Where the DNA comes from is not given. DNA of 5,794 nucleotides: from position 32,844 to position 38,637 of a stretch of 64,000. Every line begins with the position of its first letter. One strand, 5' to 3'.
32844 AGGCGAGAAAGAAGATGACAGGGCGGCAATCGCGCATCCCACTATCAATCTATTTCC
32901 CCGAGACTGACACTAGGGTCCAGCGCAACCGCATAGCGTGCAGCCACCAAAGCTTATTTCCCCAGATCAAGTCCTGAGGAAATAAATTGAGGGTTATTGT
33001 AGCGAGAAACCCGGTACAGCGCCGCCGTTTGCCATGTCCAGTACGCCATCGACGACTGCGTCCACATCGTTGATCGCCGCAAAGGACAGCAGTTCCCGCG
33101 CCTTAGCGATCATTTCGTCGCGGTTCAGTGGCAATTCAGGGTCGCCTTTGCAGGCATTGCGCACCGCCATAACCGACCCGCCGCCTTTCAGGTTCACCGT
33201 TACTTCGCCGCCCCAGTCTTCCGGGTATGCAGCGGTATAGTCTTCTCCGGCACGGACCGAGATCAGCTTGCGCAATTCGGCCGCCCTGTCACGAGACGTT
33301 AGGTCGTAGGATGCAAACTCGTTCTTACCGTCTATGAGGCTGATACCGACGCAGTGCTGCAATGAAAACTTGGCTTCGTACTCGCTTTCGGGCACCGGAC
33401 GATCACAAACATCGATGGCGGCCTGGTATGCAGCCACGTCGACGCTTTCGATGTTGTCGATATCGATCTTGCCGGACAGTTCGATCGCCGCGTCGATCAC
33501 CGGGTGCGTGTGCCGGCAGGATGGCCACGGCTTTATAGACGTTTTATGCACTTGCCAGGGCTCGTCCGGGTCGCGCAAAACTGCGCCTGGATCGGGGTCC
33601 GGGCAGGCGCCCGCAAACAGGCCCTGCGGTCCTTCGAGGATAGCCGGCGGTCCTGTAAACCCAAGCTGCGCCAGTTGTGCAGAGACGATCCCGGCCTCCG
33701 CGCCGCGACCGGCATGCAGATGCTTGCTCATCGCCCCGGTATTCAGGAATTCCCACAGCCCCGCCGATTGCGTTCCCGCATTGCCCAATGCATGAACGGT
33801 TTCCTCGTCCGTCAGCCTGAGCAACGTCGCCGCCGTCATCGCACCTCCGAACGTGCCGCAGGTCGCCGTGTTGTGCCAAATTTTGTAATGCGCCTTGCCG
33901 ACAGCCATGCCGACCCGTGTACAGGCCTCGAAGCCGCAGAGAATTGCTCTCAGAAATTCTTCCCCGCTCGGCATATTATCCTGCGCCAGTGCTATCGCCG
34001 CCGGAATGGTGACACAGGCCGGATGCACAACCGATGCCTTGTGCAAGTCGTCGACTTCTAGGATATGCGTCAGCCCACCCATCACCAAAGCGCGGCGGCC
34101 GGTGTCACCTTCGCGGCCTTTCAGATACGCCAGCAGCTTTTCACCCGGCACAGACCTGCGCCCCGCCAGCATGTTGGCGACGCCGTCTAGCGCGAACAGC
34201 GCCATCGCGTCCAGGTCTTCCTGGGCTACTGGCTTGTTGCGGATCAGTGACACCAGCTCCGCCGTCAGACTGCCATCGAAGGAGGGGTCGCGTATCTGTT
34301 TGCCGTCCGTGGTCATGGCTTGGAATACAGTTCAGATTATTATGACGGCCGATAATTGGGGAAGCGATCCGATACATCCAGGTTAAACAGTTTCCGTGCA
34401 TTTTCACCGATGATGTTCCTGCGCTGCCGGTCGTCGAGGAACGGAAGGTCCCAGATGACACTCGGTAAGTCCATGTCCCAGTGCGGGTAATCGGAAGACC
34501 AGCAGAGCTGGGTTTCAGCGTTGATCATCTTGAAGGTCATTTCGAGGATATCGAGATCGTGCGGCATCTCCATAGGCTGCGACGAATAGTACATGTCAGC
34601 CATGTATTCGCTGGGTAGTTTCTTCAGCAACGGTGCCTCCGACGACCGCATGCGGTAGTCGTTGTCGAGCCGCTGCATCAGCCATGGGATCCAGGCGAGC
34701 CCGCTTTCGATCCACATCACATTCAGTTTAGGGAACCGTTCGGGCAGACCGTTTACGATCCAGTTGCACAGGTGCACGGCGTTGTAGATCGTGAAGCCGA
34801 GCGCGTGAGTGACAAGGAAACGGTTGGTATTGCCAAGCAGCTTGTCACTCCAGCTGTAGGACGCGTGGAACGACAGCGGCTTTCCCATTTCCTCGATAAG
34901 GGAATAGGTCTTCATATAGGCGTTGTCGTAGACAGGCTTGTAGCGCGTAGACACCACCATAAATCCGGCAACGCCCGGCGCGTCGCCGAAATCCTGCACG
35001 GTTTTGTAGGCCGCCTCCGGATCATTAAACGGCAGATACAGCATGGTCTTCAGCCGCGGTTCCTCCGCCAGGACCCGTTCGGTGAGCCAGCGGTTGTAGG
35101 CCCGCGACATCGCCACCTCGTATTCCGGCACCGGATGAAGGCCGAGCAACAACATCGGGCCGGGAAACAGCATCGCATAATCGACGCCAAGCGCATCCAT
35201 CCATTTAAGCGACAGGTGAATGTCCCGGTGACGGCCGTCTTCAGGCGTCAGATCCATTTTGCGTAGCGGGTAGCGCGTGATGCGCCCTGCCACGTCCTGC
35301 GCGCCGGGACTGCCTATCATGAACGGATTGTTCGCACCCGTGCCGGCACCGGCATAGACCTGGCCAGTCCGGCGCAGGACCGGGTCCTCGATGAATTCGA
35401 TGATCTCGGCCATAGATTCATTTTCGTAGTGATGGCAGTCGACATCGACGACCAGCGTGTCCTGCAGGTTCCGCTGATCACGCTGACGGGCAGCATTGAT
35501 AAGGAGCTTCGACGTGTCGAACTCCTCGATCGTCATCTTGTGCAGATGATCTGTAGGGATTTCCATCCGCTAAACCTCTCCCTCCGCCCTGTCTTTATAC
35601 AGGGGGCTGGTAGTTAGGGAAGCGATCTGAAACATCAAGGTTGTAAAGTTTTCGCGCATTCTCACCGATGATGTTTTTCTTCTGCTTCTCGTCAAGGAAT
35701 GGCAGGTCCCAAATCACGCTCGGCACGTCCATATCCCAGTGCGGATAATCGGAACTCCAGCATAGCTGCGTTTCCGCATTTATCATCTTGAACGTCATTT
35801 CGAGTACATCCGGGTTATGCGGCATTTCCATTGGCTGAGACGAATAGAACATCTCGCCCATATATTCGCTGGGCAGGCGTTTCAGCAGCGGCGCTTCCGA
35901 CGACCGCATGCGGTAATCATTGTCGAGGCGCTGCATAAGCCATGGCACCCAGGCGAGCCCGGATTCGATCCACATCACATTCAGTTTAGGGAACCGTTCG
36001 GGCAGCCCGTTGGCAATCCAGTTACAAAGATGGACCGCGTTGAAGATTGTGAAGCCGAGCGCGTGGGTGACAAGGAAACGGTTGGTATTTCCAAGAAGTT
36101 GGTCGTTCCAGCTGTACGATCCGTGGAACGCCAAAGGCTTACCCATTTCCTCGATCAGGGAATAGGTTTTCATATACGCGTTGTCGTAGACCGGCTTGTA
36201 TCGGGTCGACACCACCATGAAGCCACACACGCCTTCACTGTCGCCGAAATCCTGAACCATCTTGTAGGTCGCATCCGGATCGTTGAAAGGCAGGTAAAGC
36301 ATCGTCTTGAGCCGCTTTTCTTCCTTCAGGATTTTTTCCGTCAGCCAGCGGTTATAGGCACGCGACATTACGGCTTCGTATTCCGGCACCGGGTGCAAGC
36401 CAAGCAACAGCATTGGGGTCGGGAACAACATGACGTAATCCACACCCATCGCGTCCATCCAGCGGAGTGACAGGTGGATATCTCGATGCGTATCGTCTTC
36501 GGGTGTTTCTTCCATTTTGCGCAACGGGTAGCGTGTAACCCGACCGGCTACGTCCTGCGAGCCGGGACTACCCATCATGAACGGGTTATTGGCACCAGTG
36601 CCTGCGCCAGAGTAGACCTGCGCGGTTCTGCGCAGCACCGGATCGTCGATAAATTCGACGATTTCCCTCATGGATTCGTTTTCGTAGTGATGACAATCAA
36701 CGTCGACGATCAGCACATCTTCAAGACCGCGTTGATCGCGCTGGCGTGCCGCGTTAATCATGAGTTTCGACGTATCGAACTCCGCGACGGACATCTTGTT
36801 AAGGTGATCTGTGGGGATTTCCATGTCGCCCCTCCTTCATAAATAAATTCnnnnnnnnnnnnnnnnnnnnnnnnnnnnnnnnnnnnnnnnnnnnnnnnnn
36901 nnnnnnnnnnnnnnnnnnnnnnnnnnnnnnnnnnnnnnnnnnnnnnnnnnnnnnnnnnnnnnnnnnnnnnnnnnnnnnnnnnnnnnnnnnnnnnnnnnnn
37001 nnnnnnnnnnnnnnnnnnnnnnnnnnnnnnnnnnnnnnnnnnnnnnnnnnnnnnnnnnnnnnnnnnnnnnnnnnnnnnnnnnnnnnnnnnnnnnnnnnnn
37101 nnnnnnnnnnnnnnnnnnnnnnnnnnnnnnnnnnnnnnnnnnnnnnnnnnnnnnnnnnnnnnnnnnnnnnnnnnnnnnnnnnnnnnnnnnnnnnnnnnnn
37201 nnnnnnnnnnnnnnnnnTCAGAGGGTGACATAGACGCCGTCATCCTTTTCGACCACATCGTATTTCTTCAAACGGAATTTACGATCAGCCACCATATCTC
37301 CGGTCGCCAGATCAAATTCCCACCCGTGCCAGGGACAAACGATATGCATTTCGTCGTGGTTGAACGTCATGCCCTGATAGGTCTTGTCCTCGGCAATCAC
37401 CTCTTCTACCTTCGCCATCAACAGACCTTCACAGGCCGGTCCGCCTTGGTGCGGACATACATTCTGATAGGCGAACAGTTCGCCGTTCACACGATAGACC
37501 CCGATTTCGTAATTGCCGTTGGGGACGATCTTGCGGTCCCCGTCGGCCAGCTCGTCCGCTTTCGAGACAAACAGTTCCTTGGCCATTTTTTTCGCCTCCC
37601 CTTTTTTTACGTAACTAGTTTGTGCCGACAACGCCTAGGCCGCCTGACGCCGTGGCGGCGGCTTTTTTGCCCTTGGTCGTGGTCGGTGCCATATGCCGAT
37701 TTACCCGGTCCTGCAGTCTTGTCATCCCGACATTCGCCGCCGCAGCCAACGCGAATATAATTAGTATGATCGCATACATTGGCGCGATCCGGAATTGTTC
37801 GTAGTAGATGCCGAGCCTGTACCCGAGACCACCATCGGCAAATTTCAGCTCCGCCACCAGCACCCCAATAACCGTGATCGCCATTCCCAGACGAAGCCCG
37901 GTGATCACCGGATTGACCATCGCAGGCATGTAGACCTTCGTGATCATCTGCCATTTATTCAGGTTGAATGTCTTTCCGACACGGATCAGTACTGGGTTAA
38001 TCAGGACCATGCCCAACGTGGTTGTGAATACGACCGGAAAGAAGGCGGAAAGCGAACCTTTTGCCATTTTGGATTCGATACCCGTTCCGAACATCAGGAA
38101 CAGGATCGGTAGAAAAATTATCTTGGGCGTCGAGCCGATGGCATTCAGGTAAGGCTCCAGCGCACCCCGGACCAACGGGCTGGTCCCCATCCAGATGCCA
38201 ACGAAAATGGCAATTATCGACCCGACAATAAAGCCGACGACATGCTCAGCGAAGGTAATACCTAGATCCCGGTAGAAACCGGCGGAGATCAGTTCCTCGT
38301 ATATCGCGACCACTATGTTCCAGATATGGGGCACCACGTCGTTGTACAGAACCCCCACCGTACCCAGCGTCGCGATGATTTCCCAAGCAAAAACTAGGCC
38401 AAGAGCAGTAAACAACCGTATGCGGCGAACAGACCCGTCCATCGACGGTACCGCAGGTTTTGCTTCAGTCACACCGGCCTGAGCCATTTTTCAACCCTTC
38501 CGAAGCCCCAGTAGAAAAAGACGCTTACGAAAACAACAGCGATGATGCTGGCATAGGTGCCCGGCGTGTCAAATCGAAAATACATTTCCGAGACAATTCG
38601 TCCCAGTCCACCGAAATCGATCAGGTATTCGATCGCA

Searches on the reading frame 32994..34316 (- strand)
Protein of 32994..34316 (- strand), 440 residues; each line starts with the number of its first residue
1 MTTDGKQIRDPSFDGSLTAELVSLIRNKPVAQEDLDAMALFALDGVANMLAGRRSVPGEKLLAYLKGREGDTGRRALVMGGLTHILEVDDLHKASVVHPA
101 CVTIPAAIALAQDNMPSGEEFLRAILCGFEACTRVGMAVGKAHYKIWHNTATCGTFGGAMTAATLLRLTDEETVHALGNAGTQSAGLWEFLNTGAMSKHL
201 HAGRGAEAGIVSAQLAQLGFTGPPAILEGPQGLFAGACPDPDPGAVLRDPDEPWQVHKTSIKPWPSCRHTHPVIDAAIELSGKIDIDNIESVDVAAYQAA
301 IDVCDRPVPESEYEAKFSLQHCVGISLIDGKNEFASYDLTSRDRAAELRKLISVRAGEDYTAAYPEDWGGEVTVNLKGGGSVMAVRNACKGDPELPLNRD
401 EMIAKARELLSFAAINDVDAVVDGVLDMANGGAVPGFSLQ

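Call 13: search_protein_families(library=pfam, proteins=[window:32994-34316:-])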
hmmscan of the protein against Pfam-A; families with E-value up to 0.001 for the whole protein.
window:32994-34316:- (440 aa): 2 families
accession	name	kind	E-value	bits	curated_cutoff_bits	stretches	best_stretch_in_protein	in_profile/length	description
PF03972.19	MmgE_PrpD_N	-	3e-51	174.4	32.1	1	20-242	5-240/244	MmgE/PrpD N-terminal domain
PF19305.4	MmgE_PrpD_C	-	3.1e-32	112.2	32.1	1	264-411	1-153/173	MmgE/PrpD C-terminal domain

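Call 14: search_protein_families(library=ncbifam, max_evalue=1e-10, proteins=[window:32994-34316:-])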
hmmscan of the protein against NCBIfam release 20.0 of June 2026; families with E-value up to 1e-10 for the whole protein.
window:32994-34316:- (440 aa): 0 families

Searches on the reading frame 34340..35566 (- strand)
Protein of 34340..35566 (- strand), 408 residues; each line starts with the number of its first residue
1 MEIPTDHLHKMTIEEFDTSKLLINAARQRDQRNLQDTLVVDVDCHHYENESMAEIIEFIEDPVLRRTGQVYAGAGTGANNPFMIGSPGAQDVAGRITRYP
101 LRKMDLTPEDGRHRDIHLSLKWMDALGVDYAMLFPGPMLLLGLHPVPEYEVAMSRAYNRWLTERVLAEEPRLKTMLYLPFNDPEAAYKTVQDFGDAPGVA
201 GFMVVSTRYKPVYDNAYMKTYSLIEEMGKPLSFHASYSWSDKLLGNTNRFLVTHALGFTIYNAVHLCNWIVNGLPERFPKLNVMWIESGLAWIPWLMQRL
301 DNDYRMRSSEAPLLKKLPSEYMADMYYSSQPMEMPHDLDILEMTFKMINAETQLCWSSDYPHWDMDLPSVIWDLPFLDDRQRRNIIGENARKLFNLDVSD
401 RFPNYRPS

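Call 13: search_protein_families(library=pfam, proteins=[window:34340-35566:-])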
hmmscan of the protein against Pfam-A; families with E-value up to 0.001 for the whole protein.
window:34340-35566:- (408 aa): 1 family
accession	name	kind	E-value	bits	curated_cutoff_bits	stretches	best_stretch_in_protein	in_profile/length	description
PF04909.20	Amidohydro_2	-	9.4e-23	81.8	26.4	1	110-396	15-289/289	Amidohydrolase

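Call 14: search_protein_families(library=ncbifam, max_evalue=1e-10, proteins=[window:34340-35566:-])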
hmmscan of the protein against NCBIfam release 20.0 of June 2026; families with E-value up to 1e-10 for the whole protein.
window:34340-35566:- (408 aa): 0 families

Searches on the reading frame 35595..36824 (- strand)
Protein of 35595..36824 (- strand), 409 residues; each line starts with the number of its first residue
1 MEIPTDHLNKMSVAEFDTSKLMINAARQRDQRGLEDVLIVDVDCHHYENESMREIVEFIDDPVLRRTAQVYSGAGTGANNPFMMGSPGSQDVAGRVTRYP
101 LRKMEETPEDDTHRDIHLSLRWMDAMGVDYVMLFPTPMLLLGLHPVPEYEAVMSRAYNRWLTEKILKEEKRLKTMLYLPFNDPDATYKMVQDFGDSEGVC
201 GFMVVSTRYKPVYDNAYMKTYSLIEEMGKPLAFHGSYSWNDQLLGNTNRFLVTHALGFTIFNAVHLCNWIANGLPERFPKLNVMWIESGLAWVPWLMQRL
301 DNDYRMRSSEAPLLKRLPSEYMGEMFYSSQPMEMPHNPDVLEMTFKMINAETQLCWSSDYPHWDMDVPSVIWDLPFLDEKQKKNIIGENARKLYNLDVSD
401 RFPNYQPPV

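Call 13: search_protein_families(library=pfam, proteins=[window:35595-36824:-])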
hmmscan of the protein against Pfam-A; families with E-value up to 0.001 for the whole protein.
window:35595-36824:- (409 aa): 1 family
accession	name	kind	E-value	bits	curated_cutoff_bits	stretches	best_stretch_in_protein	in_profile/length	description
PF04909.20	Amidohydro_2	-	6.8e-21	75.7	26.4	1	88-396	11-289/289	Amidohydrolase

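Call 14: search_protein_families(library=ncbifam, max_evalue=1e-10, proteins=[window:35595-36824:-])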
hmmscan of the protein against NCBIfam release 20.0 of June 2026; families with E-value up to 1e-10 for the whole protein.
window:35595-36824:- (409 aa): 0 families

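Call 59: search_solved_structures(query=window:35595-36824:-, max_evalue=0.001)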
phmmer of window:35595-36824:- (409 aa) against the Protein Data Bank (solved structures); distinct sequences matched with E-value up to 0.001: 29.
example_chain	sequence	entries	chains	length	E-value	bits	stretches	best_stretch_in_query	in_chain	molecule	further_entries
8sm7_A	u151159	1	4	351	3.4e-41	144.9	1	35-397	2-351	Amidohydrolase 2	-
8sm6_A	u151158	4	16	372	4.3e-28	101.8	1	121-396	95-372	Amidohydrolase family protein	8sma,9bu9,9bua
8sm9_F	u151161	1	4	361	9.3e-26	94.1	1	148-396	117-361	Amidohydrolase 2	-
8sm8_G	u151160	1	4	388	1.1e-23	87.2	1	38-404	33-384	Putative amidohydrolase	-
6m1w_B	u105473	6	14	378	6.3e-23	84.7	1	148-387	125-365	Amidohydrolase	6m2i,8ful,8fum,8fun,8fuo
6omp_A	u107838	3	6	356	3.1e-13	52.8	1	110-368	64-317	PtmU3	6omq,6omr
6m1w_A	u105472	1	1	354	6.7e-11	45.1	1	146-398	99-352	Amidohydrolase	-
6m2i_A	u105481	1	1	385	7e-11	45.1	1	146-398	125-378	Amidohydrolase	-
8ful_A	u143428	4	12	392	7.3e-11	45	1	146-398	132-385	Amidohydrolase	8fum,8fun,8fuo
2dvt_A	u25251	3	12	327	7.9e-11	44.9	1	119-397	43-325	Thermophilic reversible gamma-resorcylate decarboxylase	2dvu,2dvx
2wm1_A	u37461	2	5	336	1.5e-09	40.7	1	116-393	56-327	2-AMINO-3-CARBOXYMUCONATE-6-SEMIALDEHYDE DECARBOXYLASE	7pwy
4ofc_A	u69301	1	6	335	1.6e-09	40.6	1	116-393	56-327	2-amino-3-carboxymuconate-6-semialdehyde decarboxylase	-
4igm_A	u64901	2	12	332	1.9e-09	40.4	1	116-391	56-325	2-amino-3-carboxymuconate-6-semialdehyde decarboxylase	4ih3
4ign_A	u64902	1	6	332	1.9e-09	40.4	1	116-391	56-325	2-amino-3-carboxymuconate-6-semialdehyde decarboxylase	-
8yt2_A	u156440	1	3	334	3.5e-08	36.2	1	119-398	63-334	2-amino-3-carboxymuconate 6-semialdehyde decarboxylase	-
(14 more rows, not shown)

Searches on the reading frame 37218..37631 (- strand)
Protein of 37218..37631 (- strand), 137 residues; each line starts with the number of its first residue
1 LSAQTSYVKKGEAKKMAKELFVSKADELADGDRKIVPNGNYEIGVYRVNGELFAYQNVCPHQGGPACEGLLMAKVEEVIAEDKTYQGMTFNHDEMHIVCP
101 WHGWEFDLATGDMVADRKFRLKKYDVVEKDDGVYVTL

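Call 13: search_protein_families(library=pfam, proteins=[window:37218-37631:-])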
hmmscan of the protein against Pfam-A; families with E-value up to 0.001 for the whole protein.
window:37218-37631:- (137 aa): 2 families
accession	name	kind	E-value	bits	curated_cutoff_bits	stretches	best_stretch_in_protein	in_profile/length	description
PF00355.32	Rieske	-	9.1e-15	54.8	20.3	1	21-119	4-81/88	Rieske [2Fe-2S] domain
PF13806.12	Rieske_2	-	3.8e-10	40.1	27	1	22-135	5-103/104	Rieske-like [2Fe-2S] domain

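Call 14: search_protein_families(library=ncbifam, max_evalue=1e-10, proteins=[window:37218-37631:-])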
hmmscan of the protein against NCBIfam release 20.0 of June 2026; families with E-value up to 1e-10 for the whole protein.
window:37218-37631:- (137 aa): 1 family
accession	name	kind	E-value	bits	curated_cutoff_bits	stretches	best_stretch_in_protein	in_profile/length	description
TIGR02378.1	nirD_assim_sml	equivalog_domain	1.4e-16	60.5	74.65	0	88-136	55-104/105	nitrite reductase small subunit NirD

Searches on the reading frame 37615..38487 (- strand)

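Call 13: search_protein_families(library=pfam, proteins=[window:37615-38487:-])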
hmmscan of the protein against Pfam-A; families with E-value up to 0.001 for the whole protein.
window:37615-38487:- (290 aa): 1 family
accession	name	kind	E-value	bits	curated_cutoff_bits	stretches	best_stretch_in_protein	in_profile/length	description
PF00528.27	BPD_transp_1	-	3.5e-22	79.5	26.4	1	93-263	1-183/184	Binding-protein-dependent transport system inner membrane component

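Call 14: search_protein_families(library=ncbifam, max_evalue=1e-10, proteins=[window:37615-38487:-])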
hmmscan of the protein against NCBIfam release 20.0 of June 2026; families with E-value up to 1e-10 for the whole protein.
window:37615-38487:- (290 aa): 4 families
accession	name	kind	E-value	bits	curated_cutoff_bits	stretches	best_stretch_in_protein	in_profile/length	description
NF007545.0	PRK10160.1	equivalog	2.2e-21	76.5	342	1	26-263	29-268/275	taurine ABC transporter permease TauC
NF040733.1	ABC_perm_U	equivalog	2.4e-18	66.6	295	1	26-243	13-226/251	ABC transporter permease subunit SaoP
NF008470.0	PRK11365.1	equivalog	1.1e-17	64.3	347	1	21-268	11-254/263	aliphatic sulfonate ABC transporter permease SsuC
TIGR01183.1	ntrB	equivalog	6.9e-16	58.5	209.05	1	70-246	14-187/202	nitrate ABC transporter permease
